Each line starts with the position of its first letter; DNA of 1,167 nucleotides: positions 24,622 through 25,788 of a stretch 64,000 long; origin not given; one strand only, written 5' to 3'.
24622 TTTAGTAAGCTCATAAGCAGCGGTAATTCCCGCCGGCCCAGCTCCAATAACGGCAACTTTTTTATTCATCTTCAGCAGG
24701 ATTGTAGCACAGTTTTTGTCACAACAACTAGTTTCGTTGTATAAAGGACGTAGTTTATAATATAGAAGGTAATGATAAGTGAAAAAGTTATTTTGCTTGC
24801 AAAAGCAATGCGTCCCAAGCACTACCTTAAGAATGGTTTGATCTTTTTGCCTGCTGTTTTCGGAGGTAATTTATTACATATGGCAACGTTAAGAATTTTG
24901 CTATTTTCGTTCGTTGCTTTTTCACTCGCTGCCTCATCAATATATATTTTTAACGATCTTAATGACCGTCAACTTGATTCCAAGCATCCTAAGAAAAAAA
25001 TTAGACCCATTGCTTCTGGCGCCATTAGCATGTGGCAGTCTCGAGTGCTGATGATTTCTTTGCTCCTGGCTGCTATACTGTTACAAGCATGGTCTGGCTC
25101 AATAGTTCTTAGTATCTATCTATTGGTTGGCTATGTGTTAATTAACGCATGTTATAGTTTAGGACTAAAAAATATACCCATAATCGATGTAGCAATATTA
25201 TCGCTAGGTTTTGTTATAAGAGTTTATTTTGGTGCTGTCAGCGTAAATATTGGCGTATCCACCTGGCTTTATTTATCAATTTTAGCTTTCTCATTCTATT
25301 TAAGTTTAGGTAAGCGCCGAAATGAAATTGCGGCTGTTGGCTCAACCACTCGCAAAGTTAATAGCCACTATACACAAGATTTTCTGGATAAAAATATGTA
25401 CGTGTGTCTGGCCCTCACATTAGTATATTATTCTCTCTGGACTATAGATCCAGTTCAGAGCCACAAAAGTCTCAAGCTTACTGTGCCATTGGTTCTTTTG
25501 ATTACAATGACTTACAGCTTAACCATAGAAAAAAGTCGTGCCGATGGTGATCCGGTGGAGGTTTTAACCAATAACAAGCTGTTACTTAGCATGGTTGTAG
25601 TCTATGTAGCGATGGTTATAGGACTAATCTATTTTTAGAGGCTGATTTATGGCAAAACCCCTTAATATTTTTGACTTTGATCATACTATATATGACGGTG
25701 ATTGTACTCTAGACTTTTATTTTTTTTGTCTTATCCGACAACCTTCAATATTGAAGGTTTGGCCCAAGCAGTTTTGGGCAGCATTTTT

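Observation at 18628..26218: Arabinogalactan-style lipid-linked pentofuranose pathway (prs, two GT-C enzymes, Glf-like flavoenzyme, DPPR-synthase-like UbiA, HAD phosphatase)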

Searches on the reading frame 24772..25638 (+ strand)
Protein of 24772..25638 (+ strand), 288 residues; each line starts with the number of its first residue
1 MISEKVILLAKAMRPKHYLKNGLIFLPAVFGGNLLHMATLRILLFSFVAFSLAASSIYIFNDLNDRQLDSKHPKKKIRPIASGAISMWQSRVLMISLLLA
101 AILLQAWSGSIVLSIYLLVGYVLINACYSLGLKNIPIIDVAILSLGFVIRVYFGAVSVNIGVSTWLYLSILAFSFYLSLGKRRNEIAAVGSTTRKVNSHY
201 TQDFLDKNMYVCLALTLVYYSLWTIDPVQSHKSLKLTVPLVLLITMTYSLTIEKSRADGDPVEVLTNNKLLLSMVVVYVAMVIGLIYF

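Call 3: search_protein_families(library=pfam, proteins=[window:24772-25638:+], max_evalue=0.01)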
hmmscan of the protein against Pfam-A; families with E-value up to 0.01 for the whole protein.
window:24772-25638:+ (288 aa): 1 family
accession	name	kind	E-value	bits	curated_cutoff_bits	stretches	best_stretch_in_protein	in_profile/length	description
PF01040.23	UbiA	-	6.3e-20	72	34.2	1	37-177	16-155/250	UbiA prenyltransferase family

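Call 4: search_protein_families(library=ncbifam, proteins=[window:24772-25638:+], max_evalue=0.01)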
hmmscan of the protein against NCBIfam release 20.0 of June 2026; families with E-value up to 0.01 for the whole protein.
window:24772-25638:+ (288 aa): 17 families
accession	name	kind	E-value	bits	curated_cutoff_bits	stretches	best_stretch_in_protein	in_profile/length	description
NF008978.0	PRK12324.1-4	equivalog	1.3e-50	172.2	207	1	9-284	35-317/322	decaprenyl-phosphate phosphoribosyltransferase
NF008977.0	PRK12324.1-2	equivalog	1.1e-49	169.4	234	1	9-287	5-288/297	decaprenyl-phosphate phosphoribosyltransferase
NF006088.0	PRK08238.1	equivalog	6.7e-45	153.6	351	1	8-282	194-476/482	UbiA family prenyltransferase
NF008976.0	PRK12324.1-1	equivalog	2.7e-38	132.1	474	1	9-286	21-303/306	decaprenyl-phosphate phosphoribosyltransferase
TIGR01474.1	ubiA_proteo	equivalog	4e-11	42.9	275.45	1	15-256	10-257/282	4-hydroxybenzoate octaprenyltransferase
NF009523.0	PRK12884.1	equivalog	9.8e-11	41.4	269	1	13-177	11-169/279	prenyltransferase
TIGR01475.1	ubiA_other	subfamily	4.9e-08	32.8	180.8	1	24-175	16-167/282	UbiA-like polyprenyltransferase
NF003348.0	PRK04375.1-1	equivalog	1.6e-06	27.7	285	1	29-173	22-171/292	heme o synthase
TIGR01473.1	cyoE_ctaB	equivalog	3.4e-06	27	210.3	1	39-164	33-160/281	heme o synthase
NF003349.0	PRK04375.1-2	equivalog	4.8e-06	26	246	1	39-134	57-152/318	heme o synthase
NF009521.0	PRK12882.1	equivalog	6.1e-05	22.4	296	1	11-173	10-168/280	geranylgeranylglycerol-phosphate geranylgeranyltransferase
NF035940.1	prenyl_rel_EboC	equivalog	0.00014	21.3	250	1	45-194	39-178/292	UbiA-like protein EboC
NF009514.0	PRK12873.1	equivalog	0.00017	21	246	1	44-171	49-180/297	4-hydroxybenzoate polyprenyltransferase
NF009609.0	PRK13106.1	equivalog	0.00019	20.9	349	1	24-158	29-163/301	prenyltransferase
TIGR01476.1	chlor_syn_BchG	subfamily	0.00021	20.9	212.3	1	39-130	36-124/283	(bacterio)chlorophyll synthase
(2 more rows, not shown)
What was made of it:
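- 24772..25638 (+): Polyprenyl-phosphate 5-phosphoribosyltransferase (PPPRS), UbiA fold, a homologue of Rv3806c and of the C. youngae ORF15 C-terminal domain. Quinone and heme models score 43 bits or less (call 4).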

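Call 9: search_solved_structures(query=window:24772-25638:+, max_evalue=0.01, show_alignments=2)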
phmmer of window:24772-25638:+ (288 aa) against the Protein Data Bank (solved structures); distinct sequences matched with E-value up to 0.01: 2.
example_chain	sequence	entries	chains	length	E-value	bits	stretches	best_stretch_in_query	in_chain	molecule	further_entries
8j8j_D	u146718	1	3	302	3.3e-31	112.1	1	9-284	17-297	Decaprenyl-phosphate phosphoribosyltransferase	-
8j8k_A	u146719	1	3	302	2.4e-22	83.1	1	9-284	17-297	Decaprenyl-phosphate phosphoribosyltransferase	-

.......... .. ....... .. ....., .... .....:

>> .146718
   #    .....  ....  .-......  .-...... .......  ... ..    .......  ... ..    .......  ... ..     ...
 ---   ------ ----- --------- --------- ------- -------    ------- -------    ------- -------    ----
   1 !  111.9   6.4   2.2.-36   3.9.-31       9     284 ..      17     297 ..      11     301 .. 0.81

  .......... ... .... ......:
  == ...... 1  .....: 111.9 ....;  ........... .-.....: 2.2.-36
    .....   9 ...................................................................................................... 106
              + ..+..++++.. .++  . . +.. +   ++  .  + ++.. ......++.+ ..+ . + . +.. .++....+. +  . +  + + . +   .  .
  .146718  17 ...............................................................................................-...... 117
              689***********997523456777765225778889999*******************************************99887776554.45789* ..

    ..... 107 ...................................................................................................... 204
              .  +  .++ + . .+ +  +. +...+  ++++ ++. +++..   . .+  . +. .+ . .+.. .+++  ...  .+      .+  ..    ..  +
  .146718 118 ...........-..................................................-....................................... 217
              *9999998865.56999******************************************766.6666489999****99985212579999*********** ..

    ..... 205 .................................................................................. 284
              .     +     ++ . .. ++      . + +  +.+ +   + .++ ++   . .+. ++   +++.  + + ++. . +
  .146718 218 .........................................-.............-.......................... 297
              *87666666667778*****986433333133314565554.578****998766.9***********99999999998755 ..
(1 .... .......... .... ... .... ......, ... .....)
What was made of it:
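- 24772..25638 (+): The only PDB hits are Rv3806c 8j8j/8j8k, E 3e-31 (call 9).
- On UbiA-type aromatic, heme or lipid prenyltransferases: No prenyltransferase structure was hit (call 9).
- The only solved relative is Rv3806c (call 9). No prenyltransferase structure is hit at E < 0.01, whereas Rv3806c is hit at 3e-31 (call 9).
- Tried and rejected: Rejected (calls 4, 9).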

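Call 11: find_homologous_proteins(query=window:24772-25638:+, max_evalue=1e-10)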
Query window:24772-25638:+ (288 aa): 4012 proteins with E <= 1e-10 among 8000 candidates; the best 120 are listed.
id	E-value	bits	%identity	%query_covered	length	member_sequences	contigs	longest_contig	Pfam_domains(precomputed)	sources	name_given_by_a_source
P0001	1.3e-176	604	100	100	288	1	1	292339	PF01040.24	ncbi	-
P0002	5.0e-103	362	64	96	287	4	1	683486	PF01040.24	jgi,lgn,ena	-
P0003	2.1e-102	360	63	96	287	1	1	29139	PF01040.24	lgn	-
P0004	3.6e-102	360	64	95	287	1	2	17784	PF01040.24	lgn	-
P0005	9.8e-102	358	61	96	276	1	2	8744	PF01040.24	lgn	-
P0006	1.3e-100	355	61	97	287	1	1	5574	PF01040.24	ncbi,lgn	-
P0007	1.3e-100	354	61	97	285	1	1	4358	PF01040.24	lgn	-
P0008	5.0e-100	353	63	95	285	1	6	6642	PF01040.24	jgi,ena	-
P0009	6.1e-100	352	61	96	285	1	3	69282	PF01040.24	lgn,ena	-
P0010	7.6e-100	352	61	95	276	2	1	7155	PF01040.24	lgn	-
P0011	8.3e-100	352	61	96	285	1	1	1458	PF01040.24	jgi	-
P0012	1.4e-99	351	61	95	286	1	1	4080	PF01040.24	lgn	-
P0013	4.8e-99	349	61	96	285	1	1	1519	PF01040.24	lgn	-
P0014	5.3e-99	349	61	96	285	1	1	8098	PF01040.24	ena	-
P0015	1.1e-98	348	59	96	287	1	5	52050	PF01040.24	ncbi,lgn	-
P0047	1.1e-94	335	58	95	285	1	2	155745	PF01040.24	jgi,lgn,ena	-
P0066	9.5e-92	325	57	95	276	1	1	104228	PF01040.24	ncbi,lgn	-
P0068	4.4e-91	323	60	88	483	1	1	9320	PF01040.24,PF12710.14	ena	-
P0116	3.7e-82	294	56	94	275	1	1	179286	PF01040.24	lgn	-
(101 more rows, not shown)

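Call 28: find_encoding_contigs(protein=P0002, flank=10000, max_places=2)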
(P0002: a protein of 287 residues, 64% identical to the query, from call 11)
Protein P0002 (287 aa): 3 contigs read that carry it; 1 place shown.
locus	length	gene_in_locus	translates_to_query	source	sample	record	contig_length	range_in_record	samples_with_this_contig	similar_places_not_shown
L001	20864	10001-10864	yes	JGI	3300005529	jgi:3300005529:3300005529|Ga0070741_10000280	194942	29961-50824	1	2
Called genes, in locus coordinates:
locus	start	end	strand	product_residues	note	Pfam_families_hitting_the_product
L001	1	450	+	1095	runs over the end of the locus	PF08242:Methyltransf_12 (weak), PF13489:Methyltransf_23, PF00535:Glycos_transf_2, PF10111:Glyco_tranf_2_2, PF13641:Glyco_tranf_2_3, PF20706:GT4-conflict, PF00534:Glycos_transf_1, PF13692:Glyco_trans_1_4, +1 more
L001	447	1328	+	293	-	PF01370:Epimerase, PF04321:RmlD_sub_bind, PF16363:GDP_Man_Dehyd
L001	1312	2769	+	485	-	PF13727:CoA_binding_3, PF00106:adh_short (weak), PF04321:RmlD_sub_bind, PF08659:KR (weak), PF01073:3Beta_HSD, PF01370:Epimerase, PF02719:Polysacc_synt_2, PF16363:GDP_Man_Dehyd, +2 more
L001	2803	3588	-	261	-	PF01978:TrmB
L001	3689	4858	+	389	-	PF01933:CofD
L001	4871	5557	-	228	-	-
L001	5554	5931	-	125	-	PF00892:EamA (weak), PF10639:TMEM234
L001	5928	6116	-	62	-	-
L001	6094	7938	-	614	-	PF02366:PMT (weak), PF13231:PMT_2 (weak)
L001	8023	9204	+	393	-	PF13439:Glyco_transf_4, PF13579:Glyco_trans_4_4, PF20706:GT4-conflict, PF00534:Glycos_transf_1, PF13692:Glyco_trans_1_4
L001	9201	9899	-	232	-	PF03848:TehB, PF01209:Ubie_methyltran, PF13489:Methyltransf_23, PF05175:MTS, PF08241:Methyltransf_11, PF08242:Methyltransf_12, PF13649:Methyltransf_25, PF13847:Methyltransf_31, +4 more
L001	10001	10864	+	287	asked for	PF01040:UbiA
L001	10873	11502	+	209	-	PF12710:HAD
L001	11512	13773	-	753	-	-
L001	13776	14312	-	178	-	-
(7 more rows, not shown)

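Call 29: find_encoding_contigs(protein=P0068, flank=10000, max_places=2)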
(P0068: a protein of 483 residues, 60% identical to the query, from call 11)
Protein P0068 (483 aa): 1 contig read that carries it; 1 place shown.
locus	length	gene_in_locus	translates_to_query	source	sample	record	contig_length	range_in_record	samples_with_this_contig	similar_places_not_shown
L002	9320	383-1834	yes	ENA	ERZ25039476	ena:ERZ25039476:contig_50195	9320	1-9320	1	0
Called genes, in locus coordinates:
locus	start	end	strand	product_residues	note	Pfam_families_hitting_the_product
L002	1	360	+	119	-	?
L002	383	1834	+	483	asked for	PF01040:UbiA, PF12710:HAD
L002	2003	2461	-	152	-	PF00156:Pribosyltran (weak)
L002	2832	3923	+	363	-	PF00483:NTP_transferase, PF22640:ManC_GMP_beta-helix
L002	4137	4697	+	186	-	PF03332:PMM, PF08282:Hydrolase_3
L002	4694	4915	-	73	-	-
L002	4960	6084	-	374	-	PF13439:Glyco_transf_4, PF00534:Glycos_transf_1, PF13692:Glyco_trans_1_4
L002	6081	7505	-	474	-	PF02397:Bac_transf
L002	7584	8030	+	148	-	PF04138:GtrA_DPMS_TM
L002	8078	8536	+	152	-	PF01726:LexA_DNA_bind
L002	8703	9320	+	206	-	?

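Call 30: find_encoding_contigs(protein=P0047, flank=10000, max_places=1)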
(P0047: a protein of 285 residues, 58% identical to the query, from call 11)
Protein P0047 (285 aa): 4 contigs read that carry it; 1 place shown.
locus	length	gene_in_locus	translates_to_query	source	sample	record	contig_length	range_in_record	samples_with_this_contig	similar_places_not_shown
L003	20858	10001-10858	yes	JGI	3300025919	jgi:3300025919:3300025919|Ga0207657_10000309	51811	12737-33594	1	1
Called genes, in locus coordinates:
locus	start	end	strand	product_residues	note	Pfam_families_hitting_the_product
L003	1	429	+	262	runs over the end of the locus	-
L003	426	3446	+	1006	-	PF00535:Glycos_transf_2, PF10111:Glyco_tranf_2_2, PF13641:Glyco_tranf_2_3, PF00535:Glycos_transf_2, PF10111:Glyco_tranf_2_2, PF13641:Glyco_tranf_2_3, PF20706:GT4-conflict, PF00534:Glycos_transf_1, +3 more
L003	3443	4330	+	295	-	PF01370:Epimerase, PF04321:RmlD_sub_bind, PF16363:GDP_Man_Dehyd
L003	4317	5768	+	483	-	PF01408:GFO_IDH_MocA (weak), PF13727:CoA_binding_3, PF00106:adh_short (weak), PF04321:RmlD_sub_bind, PF01073:3Beta_HSD, PF01370:Epimerase, PF02719:Polysacc_synt_2, PF16363:GDP_Man_Dehyd, +1 more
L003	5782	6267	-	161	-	PF02502:LacAB_rpiB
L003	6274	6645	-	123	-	PF00892:EamA, PF10639:TMEM234 (weak)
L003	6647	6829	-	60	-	-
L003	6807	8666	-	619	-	-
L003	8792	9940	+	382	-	PF13439:Glyco_transf_4, PF13579:Glyco_trans_4_4, PF20706:GT4-conflict (weak), PF00534:Glycos_transf_1, PF13692:Glyco_trans_1_4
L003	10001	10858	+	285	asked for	PF01040:UbiA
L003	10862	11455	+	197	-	PF12710:HAD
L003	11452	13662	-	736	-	-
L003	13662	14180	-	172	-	-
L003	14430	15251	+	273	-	PF13793:Pribosyltran_N, PF00156:Pribosyltran, PF14572:Pribosyl_synth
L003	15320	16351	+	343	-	PF00483:NTP_transferase, PF12804:NTP_transf_3 (weak), PF22640:ManC_GMP_beta-helix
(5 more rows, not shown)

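Call 31: find_encoding_contigs(protein=P0116, flank=10000, max_places=1)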
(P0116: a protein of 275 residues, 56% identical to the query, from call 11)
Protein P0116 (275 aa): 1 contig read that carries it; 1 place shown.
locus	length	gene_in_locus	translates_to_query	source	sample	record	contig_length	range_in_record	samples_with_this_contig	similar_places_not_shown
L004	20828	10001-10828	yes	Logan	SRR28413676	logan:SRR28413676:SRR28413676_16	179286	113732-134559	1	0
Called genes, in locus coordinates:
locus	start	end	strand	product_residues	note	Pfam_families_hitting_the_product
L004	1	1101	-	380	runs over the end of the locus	PF20706:GT4-conflict, PF00534:Glycos_transf_1, PF13692:Glyco_trans_1_4, PF13524:Glyco_trans_1_2 (weak)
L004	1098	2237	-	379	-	PF13439:Glyco_transf_4, PF20706:GT4-conflict (faint), PF00534:Glycos_transf_1, PF13692:Glyco_trans_1_4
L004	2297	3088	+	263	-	PF01061:ABC2_membrane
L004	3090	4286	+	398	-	PF00005:ABC_tran, PF13304:AAA_21 (faint), PF14524:Wzt_C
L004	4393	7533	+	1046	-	PF08241:Methyltransf_11, PF13489:Methyltransf_23, PF13847:Methyltransf_31, PF00535:Glycos_transf_2, PF10111:Glyco_tranf_2_2, PF13641:Glyco_tranf_2_3, PF20706:GT4-conflict, PF00534:Glycos_transf_1, +4 more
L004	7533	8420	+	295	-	PF01370:Epimerase, PF04321:RmlD_sub_bind, PF13460:NAD_binding_10 (weak), PF16363:GDP_Man_Dehyd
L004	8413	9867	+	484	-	PF13727:CoA_binding_3, PF00106:adh_short (weak), PF04321:RmlD_sub_bind, PF01073:3Beta_HSD, PF01370:Epimerase, PF02719:Polysacc_synt_2, PF13460:NAD_binding_10, PF16363:GDP_Man_Dehyd, +2 more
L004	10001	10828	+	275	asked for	PF01040:UbiA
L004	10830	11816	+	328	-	PF12710:HAD, PF04138:GtrA_DPMS_TM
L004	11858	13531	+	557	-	-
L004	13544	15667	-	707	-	-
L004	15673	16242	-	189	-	-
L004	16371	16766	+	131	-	-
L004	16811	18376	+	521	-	-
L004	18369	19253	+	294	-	PF01073:3Beta_HSD, PF01370:Epimerase, PF02719:Polysacc_synt_2 (weak), PF04321:RmlD_sub_bind, PF05368:NmrA, PF07993:NAD_binding_4 (faint), PF13460:NAD_binding_10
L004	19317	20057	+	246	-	PF00535:Glycos_transf_2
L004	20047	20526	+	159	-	PF04138:GtrA_DPMS_TM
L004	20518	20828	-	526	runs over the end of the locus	-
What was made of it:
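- UbiA::HAD and HAD::GtrA fusions exist (calls 29, 31).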

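Call 32: find_encoding_contigs(protein=P0066, flank=10000, max_places=1)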
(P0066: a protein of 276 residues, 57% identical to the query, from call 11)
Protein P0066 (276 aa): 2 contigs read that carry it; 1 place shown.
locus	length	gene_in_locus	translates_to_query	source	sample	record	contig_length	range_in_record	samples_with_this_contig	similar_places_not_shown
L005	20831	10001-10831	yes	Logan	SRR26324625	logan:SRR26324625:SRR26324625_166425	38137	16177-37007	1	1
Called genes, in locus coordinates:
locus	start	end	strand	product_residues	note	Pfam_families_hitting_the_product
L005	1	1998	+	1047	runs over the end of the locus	PF00535:Glycos_transf_2, PF13641:Glyco_tranf_2_3, PF00535:Glycos_transf_2, PF10111:Glyco_tranf_2_2, PF13641:Glyco_tranf_2_3, PF20706:GT4-conflict, PF00534:Glycos_transf_1, PF13692:Glyco_trans_1_4, +2 more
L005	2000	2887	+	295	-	PF01370:Epimerase, PF04321:RmlD_sub_bind, PF16363:GDP_Man_Dehyd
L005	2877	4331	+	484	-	PF01408:GFO_IDH_MocA (weak), PF13727:CoA_binding_3, PF17836:PglD_N (weak), PF01370:Epimerase, PF02719:Polysacc_synt_2, PF04321:RmlD_sub_bind, PF01073:3Beta_HSD, PF16363:GDP_Man_Dehyd, +3 more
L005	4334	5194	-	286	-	PF00483:NTP_transferase, PF12804:NTP_transf_3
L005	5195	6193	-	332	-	PF01073:3Beta_HSD, PF01370:Epimerase, PF02719:Polysacc_synt_2, PF04321:RmlD_sub_bind, PF07993:NAD_binding_4, PF16363:GDP_Man_Dehyd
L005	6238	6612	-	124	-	PF00892:EamA, PF10639:TMEM234 (weak)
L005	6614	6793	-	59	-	-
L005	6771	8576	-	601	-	-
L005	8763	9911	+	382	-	PF13439:Glyco_transf_4, PF13579:Glyco_trans_4_4 (weak), PF20706:GT4-conflict, PF00534:Glycos_transf_1, PF13692:Glyco_trans_1_4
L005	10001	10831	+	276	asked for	PF01040:UbiA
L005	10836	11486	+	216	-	PF12710:HAD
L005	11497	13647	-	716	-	PF00927:Transglut_C (faint)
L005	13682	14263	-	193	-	-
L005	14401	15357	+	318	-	PF13793:Pribosyltran_N, PF00156:Pribosyltran, PF14572:Pribosyl_synth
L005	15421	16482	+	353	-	PF00483:NTP_transferase, PF12804:NTP_transf_3, PF22640:ManC_GMP_beta-helix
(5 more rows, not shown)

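Call 44: find_related_loci(query=A3, collection=genome_contigs, flank=10000)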
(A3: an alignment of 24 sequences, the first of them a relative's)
Query A3 (288 aa) in genome_contigs; peptide patterns used: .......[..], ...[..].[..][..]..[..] (x = any residue, [..] = any of these).
600 stretches matched a pattern (row limit reached: there are more); 588 encode a relative of the query (tblastn E <= 1e-3); the best 80 are kept; 80 distinct loci.
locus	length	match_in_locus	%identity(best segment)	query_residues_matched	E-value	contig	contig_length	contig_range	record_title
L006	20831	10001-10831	60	11-287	3e-104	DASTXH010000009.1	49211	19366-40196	MAG TPA_asm: Candidatus Saccharimonadales bacterium isolate SMAG_U2409 k141_1060778, whole genome shotgun sequence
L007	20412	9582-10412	59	11-287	3e-100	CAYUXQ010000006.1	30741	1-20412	MAG TPA_asm: uncultured Candidatus Saccharibacteria bacterium isolate SRP263991_co5_150 genome assembly, contig: NODE_30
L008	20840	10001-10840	52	9-287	1e-87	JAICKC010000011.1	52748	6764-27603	MAG: Candidatus Saccharibacteria bacterium isolate GZL_HY_2_bin.34 k141_987153_length_52748_cov_11.0000, whole genome sh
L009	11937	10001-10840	49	11-288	9e-83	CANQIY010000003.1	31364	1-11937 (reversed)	MAG: uncultured Bacilli bacterium isolate Lapin-027__bin69 genome assembly, contig: Lapin-027__NODE_1116_length_31364_co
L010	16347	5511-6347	48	11-287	3e-82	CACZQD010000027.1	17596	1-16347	MAG: uncultured Erysipelotrichaceae bacterium isolate RUG12848 genome assembly, contig: RUG12848_asm_27, whole genome sh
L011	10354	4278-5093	50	11-278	5e-79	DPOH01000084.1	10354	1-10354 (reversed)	MAG TPA_asm: Clostridium sp. isolate UBA10317 contig_2663, whole genome shotgun sequence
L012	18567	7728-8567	49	13-287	2e-78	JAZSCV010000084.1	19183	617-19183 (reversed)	MAG: Acutalibacteraceae bacterium isolate T1900044602_TS20190068.MAGScoT_cleanbin_000052 SGB_708_k141_132983, whole geno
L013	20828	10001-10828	47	13-287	1e-78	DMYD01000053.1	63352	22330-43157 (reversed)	MAG TPA_asm: Roseburia sp. isolate UBA10666 contig_707, whole genome shotgun sequence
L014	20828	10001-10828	48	11-288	1e-77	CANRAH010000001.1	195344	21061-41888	MAG: uncultured Bacilli bacterium isolate Lapin-016__bin50 genome assembly, contig: Lapin-016__NODE_30_length_195344_cov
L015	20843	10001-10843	48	11-287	3e-82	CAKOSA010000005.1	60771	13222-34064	MAG: uncultured Bacilli bacterium isolate REFINED_METABAT215_TOP10_CONTIGS_1500_ASSEMBLY_K77_MERGED__Hadza_MoBio_hadza-E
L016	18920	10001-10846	46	11-287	1e-77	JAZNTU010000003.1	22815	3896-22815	MAG: Acutalibacteraceae bacterium isolate T1900044802_TS20190268.MAGScoT_cleanbin_000015 SGB_2719_k141_548824, whole gen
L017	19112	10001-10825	47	14-287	1e-76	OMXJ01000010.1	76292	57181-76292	uncultured Clostridiales bacterium isolate RUG066 genome assembly, contig: scaffold_286, whole genome shotgun sequence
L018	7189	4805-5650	46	11-287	3e-76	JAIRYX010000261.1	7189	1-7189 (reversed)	MAG: Planctomycetaceae bacterium isolate Gsp477_bin66 k119_5559441, whole genome shotgun sequence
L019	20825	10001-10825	48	11-287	8e-76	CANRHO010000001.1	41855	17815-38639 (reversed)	MAG: uncultured Bacilli bacterium isolate Lapin-030__bin94 genome assembly, contig: Lapin-030__NODE_1349_length_41855_co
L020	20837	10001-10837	48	11-287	2e-75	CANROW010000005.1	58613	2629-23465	MAG: uncultured Bacilli bacterium isolate Lapin-020__bin10 genome assembly, contig: Lapin-020__NODE_505_length_58613_cov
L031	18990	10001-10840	47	4-287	8e-73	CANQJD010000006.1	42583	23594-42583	MAG: uncultured Bacilli bacterium isolate Lapin-032__bin104 genome assembly, contig: Lapin-032__NODE_1503_length_42583_c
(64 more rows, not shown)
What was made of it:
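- Tried and rejected: The taxonomy therefore rests on the nearest homologues being Saccharimonadales MAGs and on shared synteny (calls 11, 32, 44).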
